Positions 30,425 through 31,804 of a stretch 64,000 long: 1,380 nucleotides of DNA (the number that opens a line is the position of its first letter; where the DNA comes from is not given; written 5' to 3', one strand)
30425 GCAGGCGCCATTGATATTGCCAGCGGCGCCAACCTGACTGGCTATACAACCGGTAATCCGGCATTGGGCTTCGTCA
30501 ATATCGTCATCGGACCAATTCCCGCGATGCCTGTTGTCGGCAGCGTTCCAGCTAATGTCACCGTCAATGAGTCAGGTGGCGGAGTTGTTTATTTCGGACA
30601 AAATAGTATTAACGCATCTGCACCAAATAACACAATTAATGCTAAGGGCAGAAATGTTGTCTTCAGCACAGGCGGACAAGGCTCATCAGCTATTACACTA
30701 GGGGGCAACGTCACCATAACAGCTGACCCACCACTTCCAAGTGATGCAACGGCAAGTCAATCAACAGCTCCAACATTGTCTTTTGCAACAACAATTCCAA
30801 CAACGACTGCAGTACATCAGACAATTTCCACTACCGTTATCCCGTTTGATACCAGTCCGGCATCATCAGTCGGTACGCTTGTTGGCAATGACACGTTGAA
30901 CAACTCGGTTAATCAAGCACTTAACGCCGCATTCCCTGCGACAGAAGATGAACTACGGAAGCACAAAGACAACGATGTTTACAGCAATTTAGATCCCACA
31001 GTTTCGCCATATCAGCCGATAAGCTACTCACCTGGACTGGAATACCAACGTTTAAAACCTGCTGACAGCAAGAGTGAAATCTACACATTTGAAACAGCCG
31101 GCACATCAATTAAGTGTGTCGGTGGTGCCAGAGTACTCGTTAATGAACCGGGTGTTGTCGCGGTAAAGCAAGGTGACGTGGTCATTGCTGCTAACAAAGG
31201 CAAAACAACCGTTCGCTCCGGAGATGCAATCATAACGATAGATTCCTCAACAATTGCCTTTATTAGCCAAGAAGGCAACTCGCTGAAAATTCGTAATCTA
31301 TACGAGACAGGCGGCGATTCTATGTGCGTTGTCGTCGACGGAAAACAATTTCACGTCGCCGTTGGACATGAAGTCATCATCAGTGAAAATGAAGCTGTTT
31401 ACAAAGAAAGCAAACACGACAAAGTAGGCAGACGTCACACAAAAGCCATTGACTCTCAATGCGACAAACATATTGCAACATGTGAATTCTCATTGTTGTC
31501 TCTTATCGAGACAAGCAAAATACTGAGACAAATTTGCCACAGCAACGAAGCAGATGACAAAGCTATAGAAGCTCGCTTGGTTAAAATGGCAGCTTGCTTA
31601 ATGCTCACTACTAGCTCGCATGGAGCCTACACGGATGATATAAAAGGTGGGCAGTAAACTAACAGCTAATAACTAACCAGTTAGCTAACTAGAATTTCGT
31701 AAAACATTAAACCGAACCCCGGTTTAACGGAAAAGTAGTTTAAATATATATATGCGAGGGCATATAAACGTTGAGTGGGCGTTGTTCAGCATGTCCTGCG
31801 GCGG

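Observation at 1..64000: Three tandem paralogous giant genes (21,184 codons in-window) fill the window, forming a dedicated giant-fibre gene cassette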

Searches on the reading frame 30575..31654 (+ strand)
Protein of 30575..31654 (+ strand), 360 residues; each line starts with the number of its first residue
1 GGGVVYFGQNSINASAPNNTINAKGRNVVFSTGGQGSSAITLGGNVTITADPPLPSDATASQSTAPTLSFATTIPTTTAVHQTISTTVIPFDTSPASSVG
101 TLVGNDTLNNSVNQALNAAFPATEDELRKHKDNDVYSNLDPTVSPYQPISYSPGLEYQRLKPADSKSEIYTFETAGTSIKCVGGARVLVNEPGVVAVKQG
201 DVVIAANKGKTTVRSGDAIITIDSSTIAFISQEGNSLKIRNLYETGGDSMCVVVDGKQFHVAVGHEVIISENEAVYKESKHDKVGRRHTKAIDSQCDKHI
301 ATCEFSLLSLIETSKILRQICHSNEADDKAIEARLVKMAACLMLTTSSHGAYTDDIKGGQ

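Call 15: search_solved_structures(query=A1, max_evalue=1)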
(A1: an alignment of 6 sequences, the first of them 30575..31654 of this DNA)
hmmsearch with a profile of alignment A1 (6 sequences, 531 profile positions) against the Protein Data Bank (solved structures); distinct sequences matched with E-value up to 1: 0.

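Call 16: find_related_loci(query=A1, collection=genome_contigs, flank=10000)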
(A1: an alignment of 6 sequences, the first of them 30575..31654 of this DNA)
Query A1 (360 aa) in genome_contigs; peptide patterns used: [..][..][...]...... (x = any residue, [..] = any of these).
230 stretches matched a pattern; 22 encode a relative of the query (tblastn E <= 1e-3); 21 distinct loci.
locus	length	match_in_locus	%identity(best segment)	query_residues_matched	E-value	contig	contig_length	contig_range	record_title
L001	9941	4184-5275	49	1-357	4e-102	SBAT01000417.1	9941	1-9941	MAG: Chloroflexota bacterium isolate Bin_14_1_1 Ba_contig5955, whole genome shotgun sequence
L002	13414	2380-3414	33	1-353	8e-43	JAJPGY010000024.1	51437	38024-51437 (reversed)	MAG: Proteobacteria bacterium isolate Centralia_MAG_122 k107_15175346, whole genome shotgun sequence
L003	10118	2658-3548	30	2-353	1e-25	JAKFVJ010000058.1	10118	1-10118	MAG: Candidatus Obscuribacterales bacterium isolate D3_Bin_14 D3_0001857, whole genome shotgun sequence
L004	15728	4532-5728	29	1-353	1e-20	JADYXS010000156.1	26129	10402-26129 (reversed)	MAG: Candidatus Obscuribacter sp. isolate MP5IB2 169 k99_527567, whole genome shotgun sequence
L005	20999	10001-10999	26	1-353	4e-18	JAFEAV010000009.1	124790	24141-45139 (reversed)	MAG: Cyanobacteria bacterium SZAS LIN-3 LIN-537__9__length-124790, whole genome shotgun sequence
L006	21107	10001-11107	27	2-353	3e-17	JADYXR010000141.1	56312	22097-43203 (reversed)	MAG: Candidatus Obscuribacter sp. isolate MP9P1 103 k99_1652850, whole genome shotgun sequence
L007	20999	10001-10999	25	1-343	2e-16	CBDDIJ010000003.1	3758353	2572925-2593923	MAG: Candidatus Obscuribacterales bacterium isolate d5e4265f-a358-4786-9086-93a4549b7058 genome assembly, contig: contig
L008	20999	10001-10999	27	1-343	7e-16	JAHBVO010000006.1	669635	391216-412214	MAG: Candidatus Obscuribacterales bacterium isolate ACE_CYA3 CYA3_6, whole genome shotgun sequence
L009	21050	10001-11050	27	1-352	2e-15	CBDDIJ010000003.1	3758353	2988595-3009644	MAG: Candidatus Obscuribacterales bacterium isolate d5e4265f-a358-4786-9086-93a4549b7058 genome assembly, contig: contig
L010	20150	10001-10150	67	2-53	5e-15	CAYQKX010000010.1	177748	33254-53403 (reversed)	MAG TPA_asm: uncultured Candidatus Obscuribacterales bacterium isolate SRP287051_co1_96 genome assembly, contig: NODE_15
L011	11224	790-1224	38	2-122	4e-14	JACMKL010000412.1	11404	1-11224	MAG: Candidatus Melainabacteria bacterium isolate ES-bin-223 ES-bin-223-contig-k141_6695867, whole genome shotgun sequen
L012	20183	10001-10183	58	2-63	7e-14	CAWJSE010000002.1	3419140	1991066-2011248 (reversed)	MAG: Candidatus Melainabacteria bacterium isolate MFD09671.bin.4.117 genome assembly, contig: contig_26991, whole genome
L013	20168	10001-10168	62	2-56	1e-13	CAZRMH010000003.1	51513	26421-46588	MAG TPA_asm: uncultured Candidatus Obscuribacterales bacterium isolate SRP287051_co1_22 genome assembly, contig: NODE_12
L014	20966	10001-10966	26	2-326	3e-13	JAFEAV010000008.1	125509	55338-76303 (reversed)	MAG: Cyanobacteria bacterium SZAS LIN-3 LIN-537__8__length-125509, whole genome shotgun sequence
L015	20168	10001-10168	60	2-58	5e-13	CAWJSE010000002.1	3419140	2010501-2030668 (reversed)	MAG: Candidatus Melainabacteria bacterium isolate MFD09671.bin.4.117 genome assembly, contig: contig_26991, whole genome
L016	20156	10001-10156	62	3-55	1e-11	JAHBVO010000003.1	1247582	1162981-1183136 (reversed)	MAG: Candidatus Obscuribacterales bacterium isolate ACE_CYA3 CYA3_3, whole genome shotgun sequence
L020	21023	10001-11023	25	2-343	7e-10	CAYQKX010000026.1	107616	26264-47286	MAG TPA_asm: uncultured Candidatus Obscuribacterales bacterium isolate SRP287051_co1_96 genome assembly, contig: NODE_41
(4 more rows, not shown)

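Call 21: search_protein_families(library=pfam, proteins=[L007:295-1395:+, L007:1996-3180:+, L007:3351-4004:+, L007:4262-11065:+, L007:11338-11991:+, L007:12010-13161:-, L007:13404-14111:+, L007:15918-18224:+], max_evalue=0.01)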
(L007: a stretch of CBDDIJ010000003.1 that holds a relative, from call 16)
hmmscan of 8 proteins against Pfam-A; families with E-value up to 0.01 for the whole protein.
L007:295-1395:+ (366 aa): 2 families
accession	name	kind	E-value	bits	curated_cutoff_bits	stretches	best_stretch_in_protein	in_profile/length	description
PF00588.24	SpoU_methylase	-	1.7e-38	132.4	29.7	1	216-356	2-142/142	SpoU rRNA Methylase family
PF08032.17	SpoU_sub_bind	-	2.6e-12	47.3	22.8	1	126-186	15-73/76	RNA 2'-O ribose methyltransferase substrate binding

L007:1996-3180:+ (394 aa): 5 families
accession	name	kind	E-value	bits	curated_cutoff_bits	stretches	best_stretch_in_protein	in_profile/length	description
PF00009.33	GTP_EFTU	-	2.7e-64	216.7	26.5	1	11-201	2-187/188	Elongation factor Tu GTP binding domain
PF03143.23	GTP_EFTU_D3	-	1.2e-40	138.6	27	1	298-392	1-105/106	Elongation factor Tu C-terminal domain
PF03144.31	GTP_EFTU_D2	-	8.1e-18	65.1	30.3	1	225-294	1-73/73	Elongation factor Tu domain 2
PF01926.29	MMR_HSR1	-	5.7e-05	23.7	21.9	1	15-136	2-112/113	50S ribosome-binding GTPase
PF22594.2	GTP-eEF1A_C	-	0.0069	17.2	27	0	350-389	55-100/101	GTP-eEF1A C-terminal domain-like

L007:3351-4004:+ (217 aa): 1 family
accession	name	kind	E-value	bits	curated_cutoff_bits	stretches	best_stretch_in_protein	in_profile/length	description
PF03483.22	B3_4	-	3e-12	46.9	29.3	1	71-182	16-126/174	B3/4 domain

L007:4262-11065:+ (2267 aa): 1 family
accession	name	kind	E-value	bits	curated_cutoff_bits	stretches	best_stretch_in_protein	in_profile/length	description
PF05594.20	Fil_haemagg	-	0.0013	19.8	21.5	1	286-350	6-72/72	Haemagglutinin repeat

L007:11338-11991:+ (217 aa): 0 families

L007:12010-13161:- (383 aa): 8 families
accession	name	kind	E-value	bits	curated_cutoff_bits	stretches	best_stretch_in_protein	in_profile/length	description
PF02518.31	HATPase_c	-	1.4e-22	80.6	26.4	1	276-382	3-109/111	Histidine kinase-, DNA gyrase B-, and HSP90-like ATPase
PF13426.13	PAS_9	-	2.5e-16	60.3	27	1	44-146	3-103/103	PAS domain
PF00989.32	PAS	-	1.1e-12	48.4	22.6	1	32-143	2-112/113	PAS fold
PF08448.16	PAS_4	-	4.6e-11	43.4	23.1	1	44-149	7-110/110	PAS fold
PF08447.18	PAS_3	-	1.6e-09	38.3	25.6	1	55-140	2-88/89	PAS fold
PF00512.31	HisKA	-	1.5e-06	28.6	26.9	1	168-231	2-62/66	His Kinase A (phospho-acceptor) domain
PF13581.12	HATPase_c_2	-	0.00018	22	27.4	1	276-360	29-111/127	Histidine kinase-like ATPase domain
PF14501.12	HATPase_c_5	-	0.0003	21.1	22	1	278-372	5-93/102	GHKL domain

L007:13404-14111:+ (235 aa): 0 families

L007:15918-18224:+ (768 aa): 5 families
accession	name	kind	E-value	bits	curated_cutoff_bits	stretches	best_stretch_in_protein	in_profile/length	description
PF13185.12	GAF_2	-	1.2e-27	97.2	28.6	2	366-520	4-135/136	GAF domain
PF02518.31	HATPase_c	-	1.6e-24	86.9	26.4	1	660-764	3-109/111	Histidine kinase-, DNA gyrase B-, and HSP90-like ATPase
PF01590.32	GAF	-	3.6e-14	53.9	22.4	1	428-513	42-126/133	GAF domain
PF00512.31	HisKA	-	7e-08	32.9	26.9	1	552-616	4-65/66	His Kinase A (phospho-acceptor) domain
PF13492.12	GAF_3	-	8.9e-07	29.8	27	0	436-512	51-119/129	GAF domain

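Call 23: predict_structure(alignment_id=A1)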
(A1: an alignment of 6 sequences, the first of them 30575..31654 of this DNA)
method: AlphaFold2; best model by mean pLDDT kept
length: 360 residues; sequences in the alignment: 6
mean_pLDDT: 57.3   pTM: 0.52
mean pLDDT of the five models: 57.3, 53.6, 52.9, 52.6, 47.6
residues with pLDDT >= 90: 14; 70-90: 125; 50-70: 54; < 50: 167
segments of 3 or more residues with pLDDT < 50: 1-19, 24-28, 44-47, 49-166, 344-360
pLDDT, mean of each block of 10 residues (from residue 1): 36 46 49 53 48 36 28 30 25 26 30 36 35 31 36 31 46 67 66 64 80 82 88 86 77 86 89 74 80 73 87 85 84 85 50 35
secondary structure, 60 per line:
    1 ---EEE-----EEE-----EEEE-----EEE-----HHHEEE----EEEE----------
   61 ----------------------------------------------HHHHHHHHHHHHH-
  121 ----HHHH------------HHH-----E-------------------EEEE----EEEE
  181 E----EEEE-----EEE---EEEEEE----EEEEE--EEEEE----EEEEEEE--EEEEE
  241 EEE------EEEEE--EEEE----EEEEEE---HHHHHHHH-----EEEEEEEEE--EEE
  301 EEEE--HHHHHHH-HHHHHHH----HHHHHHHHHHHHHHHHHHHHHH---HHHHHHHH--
elements in order: E4-6 E12-14 E20-23 E29-31 E40-42 E47-50 H107-119 H125-128 E169-172 E177-181 E186-189 E195-197 E201-206 E211-215 E218-222 E227-233 E236-243 E250-254 E257-260 E265-270 H274-281 E287-295 E298-304 H307-313 H315-321 H326-347 H351-358

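Call 28: fold_search(model_id=the predicted structure, library=pdb)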
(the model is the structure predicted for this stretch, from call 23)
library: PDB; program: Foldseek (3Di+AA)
matches with E <= 10: 512; with E <= 0.001: 0
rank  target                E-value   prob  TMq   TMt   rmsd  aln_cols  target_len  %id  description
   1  9h6g_A                4.8e-02  0.35  0.14  0.07   8.0       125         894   11  Inactive Bacteroides ovatus GH98 endoxylanase E361A in complex with arabino-xylooligosaccharide (released 2025-11-05)
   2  9h6g_B                4.8e-02  0.35  0.15  0.07   8.0       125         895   12  Inactive Bacteroides ovatus GH98 endoxylanase E361A in complex with arabino-xylooligosaccharide (released 2025-11-05)
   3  4qqv_D                9.0e-02  0.08  0.10  0.11  16.3       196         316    8  Extracellular domains of mouse IL-3 beta receptor (released 2014-09-03)
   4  4qqv_B                1.0e-01  0.07  0.09  0.09  16.1       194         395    8  Extracellular domains of mouse IL-3 beta receptor (released 2014-09-03)
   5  9h6h_B                1.5e-01  0.23  0.15  0.07   7.7       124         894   12  Bacteroides ovatus GH98 endoxylanase with Seleno-methionine substituents (released 2025-11-05)
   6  5ikw                  1.5e-01  0.13  0.11  0.12   9.4       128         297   10  Crystal Structure of BMP-2-inducible kinase in complex with an Indazole inhibitor (released 2016-06-29)
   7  9o4x_D                1.7e-01  0.04  0.08  0.11  17.2       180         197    6  Gamma delta T cell receptor bound to CD1d (released 2025-12-10)
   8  4m0h_A                1.8e-01  0.44  0.16  0.25  10.0       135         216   11  Crystal structure of a putative anti-sigma factor (BDI_1681) from Parabacteroides distasonis ATCC 8503 at 2.50 A resol (released 2013-10-16)
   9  4m0n                  2.3e-01  0.33  0.16  0.26  10.3       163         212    8  Crystal structure of a putative anti-sigma factor (BDI_1681) from Parabacteroides distasonis ATCC 8503 at 1.65 A resolut (released 2013-10-16)
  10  3c5o_C                2.3e-01  0.08  0.10  0.19  13.2       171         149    9  Crystal structure of the conserved protein of unknown function RPA1785 from Rhodopseudomonas palustris (released 2008-02-19)
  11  1xja_C                2.3e-01  0.06  0.09  0.16  14.9       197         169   10  Apo form of the Y31V mutant dimerization domain fragment of Escherichia coli regulatory protein AraC (released 2004-10-12)
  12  9gtx_A                2.3e-01  0.05  0.08  0.14  14.3       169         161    8  Structural and functional analysis of the Helicobacter pylori lipoprotein chaperone LolA (released 2024-12-18)
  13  9mt4_E                2.3e-01  0.03  0.09  0.15  14.8       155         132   13  Connector structure of phage JohannRWettstein (Bas63) (released 2025-11-19)
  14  9vel_D                2.3e-01  0.03  0.07  0.07  18.4       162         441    7  The composite cryo-EM structure of bacteriophage SPO1 capsid (released 2025-08-27)
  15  9h6f_A                2.4e-01  0.21  0.15  0.07   7.9       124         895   13  Bacteroides ovatus GH98 endoxylanase in complex with arabino-xylooligosaccharide (released 2025-11-05)
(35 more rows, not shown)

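Call 34: search_protein_representatives(alignment_id=A1)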
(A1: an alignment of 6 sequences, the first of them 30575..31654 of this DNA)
Query: 6 sequences, 531 profile positions. Proteins with E-value up to 0.001 (for the whole library): 2331; up to 1e-10: 1669; up to 1e-30: 438. The best 150 are listed.
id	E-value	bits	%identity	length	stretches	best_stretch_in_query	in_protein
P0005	1.3e-225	766.7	-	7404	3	36-531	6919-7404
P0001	1.2e-202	691.0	-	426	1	107-531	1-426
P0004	1.4e-186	637.9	-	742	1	1-530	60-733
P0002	1.9e-158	545.0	-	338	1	201-531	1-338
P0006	4.6e-153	527.3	-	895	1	10-528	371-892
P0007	5.4e-153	527.0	-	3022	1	19-527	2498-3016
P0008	3.3e-120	418.8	-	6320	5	24-530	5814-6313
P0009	3.0e-113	395.9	-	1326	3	4-527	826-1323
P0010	9.4e-110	384.3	-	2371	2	6-527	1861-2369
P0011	5.0e-105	368.8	-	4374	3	3-528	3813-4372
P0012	4.6e-101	355.7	-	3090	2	7-525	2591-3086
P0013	5.4e-101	355.4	-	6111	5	3-224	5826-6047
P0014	1.0e-90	321.5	-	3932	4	5-286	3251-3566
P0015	6.8e-90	318.8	-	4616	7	348-526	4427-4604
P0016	1.2e-85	304.8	-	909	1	14-526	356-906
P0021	3.6e-78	280.1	-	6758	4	3-240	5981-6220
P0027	1.0e-70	255.5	-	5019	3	65-253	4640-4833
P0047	2.6e-63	231.1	-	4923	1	8-529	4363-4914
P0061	1.0e-56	209.3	-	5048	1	20-527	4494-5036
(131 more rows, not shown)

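Call 35: list_cluster_members(proteins=[P0005, P0007, P0008, P0011, P0013, P0015, P0021, P0027, P0047, P0061])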
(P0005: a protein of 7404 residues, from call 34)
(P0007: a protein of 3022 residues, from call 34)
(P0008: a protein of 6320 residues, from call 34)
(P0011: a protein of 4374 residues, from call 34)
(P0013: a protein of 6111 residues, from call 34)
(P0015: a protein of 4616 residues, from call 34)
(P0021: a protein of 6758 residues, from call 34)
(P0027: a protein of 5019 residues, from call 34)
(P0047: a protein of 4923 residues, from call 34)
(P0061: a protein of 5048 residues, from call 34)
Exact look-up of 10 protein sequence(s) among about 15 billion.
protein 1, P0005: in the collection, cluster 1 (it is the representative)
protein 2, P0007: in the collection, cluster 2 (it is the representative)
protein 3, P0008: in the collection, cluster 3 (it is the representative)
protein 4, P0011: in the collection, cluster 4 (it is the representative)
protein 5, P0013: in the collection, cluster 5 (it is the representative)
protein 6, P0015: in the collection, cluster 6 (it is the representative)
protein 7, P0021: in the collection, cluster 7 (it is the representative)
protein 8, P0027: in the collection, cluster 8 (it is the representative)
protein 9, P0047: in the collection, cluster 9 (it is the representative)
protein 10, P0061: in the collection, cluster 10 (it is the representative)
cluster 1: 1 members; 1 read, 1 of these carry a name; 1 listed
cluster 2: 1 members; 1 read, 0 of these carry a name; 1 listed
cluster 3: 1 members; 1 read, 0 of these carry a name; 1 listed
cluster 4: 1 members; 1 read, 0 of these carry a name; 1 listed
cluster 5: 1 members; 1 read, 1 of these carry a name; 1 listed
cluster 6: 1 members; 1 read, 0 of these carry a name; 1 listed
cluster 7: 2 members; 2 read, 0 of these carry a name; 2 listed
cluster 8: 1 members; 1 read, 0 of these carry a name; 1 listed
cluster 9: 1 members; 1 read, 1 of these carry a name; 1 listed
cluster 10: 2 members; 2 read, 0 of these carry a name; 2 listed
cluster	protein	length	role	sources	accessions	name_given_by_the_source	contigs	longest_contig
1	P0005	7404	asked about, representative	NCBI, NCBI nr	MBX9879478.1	MAG: hypothetical protein K2Y22_13540 [Candidatus Obscuribacterales bacterium] | hypothetical protein [Candidatus Obscuribacterales bacterium]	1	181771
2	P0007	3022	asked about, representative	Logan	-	-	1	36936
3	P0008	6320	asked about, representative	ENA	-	-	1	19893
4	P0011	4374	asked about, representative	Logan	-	-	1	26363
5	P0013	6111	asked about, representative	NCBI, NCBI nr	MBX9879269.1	MAG: hypothetical protein K2Y22_12490, partial [Candidatus Obscuribacterales bacterium] | hypothetical protein [Candidatus Obscuribacterales bacterium]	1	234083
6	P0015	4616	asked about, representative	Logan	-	-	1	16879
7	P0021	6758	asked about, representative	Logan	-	-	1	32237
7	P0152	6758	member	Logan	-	-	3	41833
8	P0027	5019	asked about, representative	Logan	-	-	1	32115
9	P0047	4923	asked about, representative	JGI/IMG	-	hypothetical protein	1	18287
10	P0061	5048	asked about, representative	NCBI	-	-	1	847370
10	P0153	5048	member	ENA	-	-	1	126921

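Call 36: find_encoding_contigs(protein=P0005, flank=10000, max_places=3)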
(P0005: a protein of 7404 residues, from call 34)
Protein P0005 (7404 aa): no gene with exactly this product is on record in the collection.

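Call 39: find_encoding_contigs(protein=P0061, flank=10000, max_places=3)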
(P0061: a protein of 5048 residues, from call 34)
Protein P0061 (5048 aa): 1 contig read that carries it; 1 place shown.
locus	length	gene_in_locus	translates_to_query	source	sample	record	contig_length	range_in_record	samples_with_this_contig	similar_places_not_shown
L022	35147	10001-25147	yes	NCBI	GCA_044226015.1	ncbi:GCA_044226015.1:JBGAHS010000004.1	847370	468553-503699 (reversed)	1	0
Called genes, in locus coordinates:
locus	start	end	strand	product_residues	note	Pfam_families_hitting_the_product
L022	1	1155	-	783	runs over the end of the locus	PF02190:LON_substr_bdg, PF13191:AAA_16 (faint), PF08298:AAA_PrkA (weak), PF00004:AAA, PF07728:AAA_5, PF22667:Lon_lid, PF05362:Lon_C, PF13541:ChlI, +2 more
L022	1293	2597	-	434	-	PF06689:zf-C4_ClpX, PF01078:Mg_chelatase (faint), PF05496:RuvB_N (faint), PF00004:AAA, PF07724:AAA_2, PF07728:AAA_5 (faint), PF13401:AAA_22 (faint), PF10431:ClpB_D2-small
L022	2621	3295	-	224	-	PF00574:CLP_protease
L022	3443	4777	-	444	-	PF05697:Trigger_N, PF00254:FKBP_C, PF05698:Trigger_C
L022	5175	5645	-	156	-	-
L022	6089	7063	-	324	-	PF01408:GFO_IDH_MocA, PF03807:F420_oxidored (faint), PF22725:GFO_IDH_MocA_C3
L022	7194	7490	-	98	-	PF00216:Bac_DNA_binding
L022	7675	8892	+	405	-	PF01168:Ala_racemase_N, PF00842:Ala_racemase_C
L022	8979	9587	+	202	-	PF01467:CTP_transf_like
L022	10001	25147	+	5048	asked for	-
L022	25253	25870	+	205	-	PF01966:HD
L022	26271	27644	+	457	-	PF01212:Beta_elim_lyase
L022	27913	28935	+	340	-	PF17782:WHD_DprA (faint)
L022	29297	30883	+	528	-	PF13103:TonB_2, PF03544:TonB_C (weak), PF09668:Asp_protease (faint), PF13975:gag-asp_proteas (weak), PF13650:Asp_protease_2, PF13975:gag-asp_proteas (weak)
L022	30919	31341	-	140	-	-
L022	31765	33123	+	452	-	PF01183:Glyco_hydro_25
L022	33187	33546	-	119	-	-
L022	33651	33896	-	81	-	-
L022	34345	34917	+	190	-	PF00515:TPR_1 (weak), PF07719:TPR_2 (weak), PF13414:TPR_11, PF13424:TPR_12 (weak), PF00515:TPR_1 (weak), PF13414:TPR_11 (weak), PF00515:TPR_1 (weak), PF07719:TPR_2 (weak), +11 more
